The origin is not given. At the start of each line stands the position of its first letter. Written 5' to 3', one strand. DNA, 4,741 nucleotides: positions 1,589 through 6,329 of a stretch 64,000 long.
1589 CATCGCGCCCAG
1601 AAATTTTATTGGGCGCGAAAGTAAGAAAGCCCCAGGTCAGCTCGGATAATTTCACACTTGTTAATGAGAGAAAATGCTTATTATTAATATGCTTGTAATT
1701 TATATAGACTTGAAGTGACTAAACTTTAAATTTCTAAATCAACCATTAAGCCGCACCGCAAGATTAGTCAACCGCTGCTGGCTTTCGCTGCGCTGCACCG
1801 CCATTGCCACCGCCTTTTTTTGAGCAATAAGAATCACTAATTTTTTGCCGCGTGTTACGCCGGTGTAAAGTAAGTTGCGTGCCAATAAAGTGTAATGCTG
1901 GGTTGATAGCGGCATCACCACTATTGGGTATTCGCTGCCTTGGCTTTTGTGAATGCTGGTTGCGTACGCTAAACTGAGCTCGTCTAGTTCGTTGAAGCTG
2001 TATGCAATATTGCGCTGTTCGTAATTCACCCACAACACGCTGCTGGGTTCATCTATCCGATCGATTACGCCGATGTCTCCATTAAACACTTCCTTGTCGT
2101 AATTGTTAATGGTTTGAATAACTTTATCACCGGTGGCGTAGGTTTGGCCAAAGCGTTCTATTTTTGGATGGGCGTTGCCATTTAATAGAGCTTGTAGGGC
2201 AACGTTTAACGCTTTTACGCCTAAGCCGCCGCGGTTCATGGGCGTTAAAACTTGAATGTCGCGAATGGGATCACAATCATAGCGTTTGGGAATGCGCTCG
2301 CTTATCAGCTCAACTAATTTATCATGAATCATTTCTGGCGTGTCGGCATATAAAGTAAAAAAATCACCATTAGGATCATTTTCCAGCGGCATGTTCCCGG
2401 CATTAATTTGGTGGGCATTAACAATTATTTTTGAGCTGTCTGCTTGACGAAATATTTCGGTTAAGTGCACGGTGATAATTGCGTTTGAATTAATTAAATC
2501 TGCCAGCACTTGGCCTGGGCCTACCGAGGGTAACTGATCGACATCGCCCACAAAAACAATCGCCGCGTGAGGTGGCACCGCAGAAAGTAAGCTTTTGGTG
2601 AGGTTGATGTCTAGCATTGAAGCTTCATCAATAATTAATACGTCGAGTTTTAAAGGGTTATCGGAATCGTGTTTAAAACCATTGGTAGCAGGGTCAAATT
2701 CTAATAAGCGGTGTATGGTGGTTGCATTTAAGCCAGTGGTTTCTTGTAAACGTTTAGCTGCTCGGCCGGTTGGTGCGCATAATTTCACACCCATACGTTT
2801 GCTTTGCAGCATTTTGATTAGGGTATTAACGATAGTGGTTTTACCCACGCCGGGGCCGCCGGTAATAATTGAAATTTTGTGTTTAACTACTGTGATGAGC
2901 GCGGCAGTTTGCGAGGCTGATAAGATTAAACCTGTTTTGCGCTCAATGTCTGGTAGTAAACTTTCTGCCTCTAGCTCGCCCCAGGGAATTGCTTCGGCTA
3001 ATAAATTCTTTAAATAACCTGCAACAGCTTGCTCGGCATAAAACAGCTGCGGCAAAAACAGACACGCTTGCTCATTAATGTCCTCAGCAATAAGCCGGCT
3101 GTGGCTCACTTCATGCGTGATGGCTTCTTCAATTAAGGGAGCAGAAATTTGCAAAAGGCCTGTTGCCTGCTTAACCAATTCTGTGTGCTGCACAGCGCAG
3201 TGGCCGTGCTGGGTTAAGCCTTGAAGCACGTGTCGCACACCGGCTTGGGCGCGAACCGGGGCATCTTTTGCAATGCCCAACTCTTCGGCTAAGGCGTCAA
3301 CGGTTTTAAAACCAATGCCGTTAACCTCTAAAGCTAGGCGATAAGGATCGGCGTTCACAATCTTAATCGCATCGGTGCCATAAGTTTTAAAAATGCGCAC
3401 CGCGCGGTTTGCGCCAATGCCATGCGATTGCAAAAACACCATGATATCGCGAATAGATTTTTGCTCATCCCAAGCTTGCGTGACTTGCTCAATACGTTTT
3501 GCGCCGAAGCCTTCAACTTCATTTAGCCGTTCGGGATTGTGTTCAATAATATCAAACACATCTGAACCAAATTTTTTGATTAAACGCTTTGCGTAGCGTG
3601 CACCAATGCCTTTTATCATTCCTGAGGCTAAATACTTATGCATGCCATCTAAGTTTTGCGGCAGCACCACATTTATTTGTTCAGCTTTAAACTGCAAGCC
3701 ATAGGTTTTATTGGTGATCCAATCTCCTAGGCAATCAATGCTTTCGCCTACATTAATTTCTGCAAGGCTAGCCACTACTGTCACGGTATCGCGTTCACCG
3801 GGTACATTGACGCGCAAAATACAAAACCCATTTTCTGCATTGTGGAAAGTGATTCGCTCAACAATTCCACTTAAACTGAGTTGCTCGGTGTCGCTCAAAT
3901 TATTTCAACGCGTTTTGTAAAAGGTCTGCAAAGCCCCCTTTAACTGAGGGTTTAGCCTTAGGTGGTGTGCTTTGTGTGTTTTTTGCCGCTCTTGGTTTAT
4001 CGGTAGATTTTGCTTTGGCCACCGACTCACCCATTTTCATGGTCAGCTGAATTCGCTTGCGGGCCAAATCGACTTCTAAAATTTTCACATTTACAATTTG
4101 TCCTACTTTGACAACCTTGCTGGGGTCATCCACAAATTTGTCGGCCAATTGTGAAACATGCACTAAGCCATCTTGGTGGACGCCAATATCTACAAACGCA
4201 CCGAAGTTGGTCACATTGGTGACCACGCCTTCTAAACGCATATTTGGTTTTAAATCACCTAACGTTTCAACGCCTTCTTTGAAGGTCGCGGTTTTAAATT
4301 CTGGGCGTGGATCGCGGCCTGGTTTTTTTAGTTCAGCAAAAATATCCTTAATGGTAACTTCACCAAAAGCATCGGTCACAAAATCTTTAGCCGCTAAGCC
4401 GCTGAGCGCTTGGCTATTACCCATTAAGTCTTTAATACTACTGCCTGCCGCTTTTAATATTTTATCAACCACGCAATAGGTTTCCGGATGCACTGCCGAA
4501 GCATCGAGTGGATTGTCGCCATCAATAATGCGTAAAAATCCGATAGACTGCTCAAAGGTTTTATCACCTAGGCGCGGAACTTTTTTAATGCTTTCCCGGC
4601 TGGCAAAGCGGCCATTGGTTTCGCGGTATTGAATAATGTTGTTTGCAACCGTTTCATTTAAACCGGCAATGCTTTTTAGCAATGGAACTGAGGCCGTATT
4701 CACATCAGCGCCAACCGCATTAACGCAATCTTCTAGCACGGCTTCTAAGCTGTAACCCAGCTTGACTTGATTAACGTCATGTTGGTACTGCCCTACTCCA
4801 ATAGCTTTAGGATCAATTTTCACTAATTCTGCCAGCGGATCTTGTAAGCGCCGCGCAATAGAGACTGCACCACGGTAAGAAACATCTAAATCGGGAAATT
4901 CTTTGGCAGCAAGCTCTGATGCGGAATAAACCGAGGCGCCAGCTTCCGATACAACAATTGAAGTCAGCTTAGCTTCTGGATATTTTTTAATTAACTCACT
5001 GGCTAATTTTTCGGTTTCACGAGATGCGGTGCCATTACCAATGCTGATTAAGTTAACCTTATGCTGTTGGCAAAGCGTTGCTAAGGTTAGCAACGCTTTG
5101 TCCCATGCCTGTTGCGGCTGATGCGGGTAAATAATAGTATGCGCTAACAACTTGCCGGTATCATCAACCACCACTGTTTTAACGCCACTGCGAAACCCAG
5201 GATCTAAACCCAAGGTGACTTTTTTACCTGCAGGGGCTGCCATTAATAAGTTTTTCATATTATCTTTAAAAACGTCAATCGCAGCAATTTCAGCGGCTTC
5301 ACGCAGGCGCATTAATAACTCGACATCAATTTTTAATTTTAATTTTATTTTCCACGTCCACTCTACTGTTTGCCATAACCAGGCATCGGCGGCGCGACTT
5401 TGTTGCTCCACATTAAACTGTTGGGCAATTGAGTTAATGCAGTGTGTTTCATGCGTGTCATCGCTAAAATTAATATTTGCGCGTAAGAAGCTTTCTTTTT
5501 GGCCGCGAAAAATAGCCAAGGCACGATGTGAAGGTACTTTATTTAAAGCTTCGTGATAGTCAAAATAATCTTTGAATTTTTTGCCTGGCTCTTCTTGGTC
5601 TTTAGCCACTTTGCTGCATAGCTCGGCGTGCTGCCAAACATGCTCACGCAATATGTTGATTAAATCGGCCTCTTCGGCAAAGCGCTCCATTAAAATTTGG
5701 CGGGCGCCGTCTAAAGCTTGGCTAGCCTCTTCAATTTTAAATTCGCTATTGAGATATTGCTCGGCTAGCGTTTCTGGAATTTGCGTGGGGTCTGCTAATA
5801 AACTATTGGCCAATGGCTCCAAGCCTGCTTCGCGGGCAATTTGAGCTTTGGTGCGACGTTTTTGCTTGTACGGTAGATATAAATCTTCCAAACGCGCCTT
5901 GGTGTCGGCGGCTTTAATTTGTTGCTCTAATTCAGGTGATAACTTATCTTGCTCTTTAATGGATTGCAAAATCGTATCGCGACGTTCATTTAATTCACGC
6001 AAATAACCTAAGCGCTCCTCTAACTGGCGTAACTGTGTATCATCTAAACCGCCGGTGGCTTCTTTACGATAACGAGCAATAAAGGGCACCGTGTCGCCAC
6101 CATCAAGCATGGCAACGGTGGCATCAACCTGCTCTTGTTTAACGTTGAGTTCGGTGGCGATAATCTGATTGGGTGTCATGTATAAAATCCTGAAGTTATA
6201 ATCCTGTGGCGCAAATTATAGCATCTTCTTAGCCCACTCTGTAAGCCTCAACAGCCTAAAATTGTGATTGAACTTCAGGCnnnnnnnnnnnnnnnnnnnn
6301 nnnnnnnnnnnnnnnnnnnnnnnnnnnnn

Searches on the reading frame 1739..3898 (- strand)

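Call 32: search_protein_families(library=pfam, proteins=[window:1739-3898:-], max_evalue=0.001)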
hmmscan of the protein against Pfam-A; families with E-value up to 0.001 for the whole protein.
window:1739-3898:- (719 aa): 17 families
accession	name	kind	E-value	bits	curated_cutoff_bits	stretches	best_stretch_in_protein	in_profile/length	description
PF13245.12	AAA_19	-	3.6e-44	150.6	25.1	1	330-461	1-134/134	AAA domain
PF13604.12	AAA_30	-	4.8e-41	141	27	1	326-504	2-174/191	AAA domain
PF14490.11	HHH_RecD2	-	2.3e-38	130.4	27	2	145-234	1-91/92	ATP-dependent RecD2 DNA helicase HHH domain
PF23139.1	OB_YrrC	-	1.4e-22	79.9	27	1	8-80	3-76/76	ATP-dependent DNA helicase YrrC, OB-fold domain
PF18335.7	SH3_13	-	1.6e-19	69.8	41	1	564-626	1-65/65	ATP-dependent RecD-like DNA helicase SH3 domain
PF13538.12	UvrD_C_2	-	2.5e-18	66.1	27.4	1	643-691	1-52/52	UvrD-like helicase C-terminal domain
PF14520.12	HHH_5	-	1.5e-15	57.8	27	1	95-143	7-55/57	Helix-hairpin-helix domain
PF01443.25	Viral_helicase1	-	1.5e-08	35.2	21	1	344-460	2-101/228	Viral superfamily 1 RNA helicase core domain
PF13086.12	AAA_11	-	2.1e-08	34.7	27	1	327-381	3-65/257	AAA domain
PF09848.15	SLFN-g3_helicase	-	1.2e-05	25.2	24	1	341-431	2-93/354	Schlafen group 3, DNA/RNA helicase domain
PF05970.20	PIF1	-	4.5e-05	23.6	25.9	1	341-460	23-156/223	PIF1-like helicase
PF05127.21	NAT10_TcmA_helicase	-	6.5e-05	23.3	22.7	1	344-441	1-113/176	RNA cytidine acetyltransferase NAT10/TcmA, helicase domain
PF13401.12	AAA_22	-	8.3e-05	23.3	27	1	341-437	6-104/130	AAA domain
PF20720.3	nSTAND3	-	0.00013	22.1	27.2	1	334-367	11-44/155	Novel STAND NTPase 3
PF03193.22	RsgA_GTPase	-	0.00038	20.8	30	1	329-380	95-146/174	RsgA GTPase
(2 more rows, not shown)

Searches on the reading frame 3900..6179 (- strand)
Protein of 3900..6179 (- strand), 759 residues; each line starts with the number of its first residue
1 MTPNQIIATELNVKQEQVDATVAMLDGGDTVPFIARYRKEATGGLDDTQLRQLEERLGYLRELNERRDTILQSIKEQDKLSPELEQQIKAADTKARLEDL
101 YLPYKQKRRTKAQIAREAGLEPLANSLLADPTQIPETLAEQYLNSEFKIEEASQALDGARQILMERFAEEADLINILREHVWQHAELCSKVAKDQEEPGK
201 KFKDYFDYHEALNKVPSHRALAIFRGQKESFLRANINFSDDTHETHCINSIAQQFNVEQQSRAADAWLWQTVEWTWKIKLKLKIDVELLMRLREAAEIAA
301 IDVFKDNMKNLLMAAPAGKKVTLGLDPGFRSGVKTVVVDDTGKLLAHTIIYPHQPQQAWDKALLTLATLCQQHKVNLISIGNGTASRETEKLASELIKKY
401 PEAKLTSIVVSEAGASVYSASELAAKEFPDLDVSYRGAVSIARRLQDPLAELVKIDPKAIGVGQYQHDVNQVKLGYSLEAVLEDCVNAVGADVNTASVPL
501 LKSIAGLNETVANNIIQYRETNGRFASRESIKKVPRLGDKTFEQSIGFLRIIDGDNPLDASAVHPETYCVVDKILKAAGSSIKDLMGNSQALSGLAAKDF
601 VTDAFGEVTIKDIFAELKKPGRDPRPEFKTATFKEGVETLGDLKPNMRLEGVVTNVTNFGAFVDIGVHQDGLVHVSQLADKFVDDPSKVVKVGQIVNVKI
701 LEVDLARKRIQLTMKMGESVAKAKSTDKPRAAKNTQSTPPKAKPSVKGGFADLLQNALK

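Call 36: search_protein_families(library=pfam, proteins=[window:3900-6179:-], max_evalue=0.001)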
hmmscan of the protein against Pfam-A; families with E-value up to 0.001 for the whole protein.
window:3900-6179:- (759 aa): 9 families
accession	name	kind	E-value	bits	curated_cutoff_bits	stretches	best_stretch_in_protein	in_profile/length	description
PF22706.1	Tex_central_region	-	9.6e-66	221.6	27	1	130-304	1-178/178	Tex central region-like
PF16921.10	Tex_YqgF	-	4.3e-54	182.7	27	1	320-446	1-126/126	Tex protein YqgF-like domain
PF09371.15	Tex_N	-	3.1e-31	107.3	32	1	4-75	4-75/75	Tex-like protein N-terminal domain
PF12836.13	HHH_3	-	5.1e-25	87.8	27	1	486-550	1-65/65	Helix-hairpin-helix motif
PF17674.7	HHH_9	-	4.8e-24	85.4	23.1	1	556-625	1-70/70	HHH domain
PF00575.29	S1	-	4e-23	82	22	1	644-715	3-74/74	S1 RNA binding domain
PF14639.11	YqgF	-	1.6e-07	31.7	35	1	334-453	22-147/150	Holliday-junction resolvase-like of SPT6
PF23459.1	S1_RRP5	-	1.1e-06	29.6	27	1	643-712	1-70/72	RRP5 S1 domain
PF14635.12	HHH_7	-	2.6e-05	24.9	27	1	463-551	9-103/104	Helix-hairpin-helix motif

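Call 52: find_encoding_contigs(protein=window:3900-6179:-, flank=10000, max_places=2)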
Protein window:3900-6179:- (759 aa): 2 contigs read that carry it; 2 places shown.
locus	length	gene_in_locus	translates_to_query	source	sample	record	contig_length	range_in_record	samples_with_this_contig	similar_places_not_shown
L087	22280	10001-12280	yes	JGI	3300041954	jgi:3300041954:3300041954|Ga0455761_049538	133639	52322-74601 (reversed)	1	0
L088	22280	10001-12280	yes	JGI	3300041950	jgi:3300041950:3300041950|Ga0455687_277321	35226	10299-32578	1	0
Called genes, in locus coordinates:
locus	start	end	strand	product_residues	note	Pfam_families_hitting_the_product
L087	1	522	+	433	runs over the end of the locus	-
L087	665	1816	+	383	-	-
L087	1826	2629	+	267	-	PF00106:adh_short, PF01370:Epimerase (faint), PF08659:KR, PF23441:SDR (weak), PF13561:adh_short_C2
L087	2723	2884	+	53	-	-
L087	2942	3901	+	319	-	PF00493:MCM (faint), PF20030:bpMoxR, PF07726:AAA_3, PF07728:AAA_5, PF17863:AAA_lid_2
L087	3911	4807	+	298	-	PF01882:DUF58, PF13519:VWA_2 (weak)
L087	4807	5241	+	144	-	PF14316:DUF4381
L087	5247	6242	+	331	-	PF00092:VWA, PF13519:VWA_2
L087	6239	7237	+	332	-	PF00092:VWA, PF13519:VWA_2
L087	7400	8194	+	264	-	-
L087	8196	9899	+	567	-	PF13584:BatD, PF25607:DUF7939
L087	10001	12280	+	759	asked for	PF09371:Tex_N, PF22706:Tex_central_region, PF14639:YqgF (weak), PF16921:Tex_YqgF, PF12836:HHH_3, PF17674:HHH_9, PF00575:S1, PF23459:S1_RRP5 (weak)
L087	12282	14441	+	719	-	PF23139:OB_YrrC, PF14520:HHH_5, PF14490:HHH_RecD2, PF13245:AAA_19, PF13604:AAA_30, PF09848:SLFN-g3_helicase (weak), PF18335:SH3_13, PF13538:UvrD_C_2, +2 more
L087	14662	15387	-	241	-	PF00194:Carb_anhydrase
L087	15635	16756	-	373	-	PF01381:HTH_3, PF13443:HTH_26 (weak)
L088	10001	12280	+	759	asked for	PF09371:Tex_N, PF22706:Tex_central_region, PF14639:YqgF (weak), PF16921:Tex_YqgF, PF12836:HHH_3, PF17674:HHH_9, PF00575:S1, PF23459:S1_RRP5 (weak)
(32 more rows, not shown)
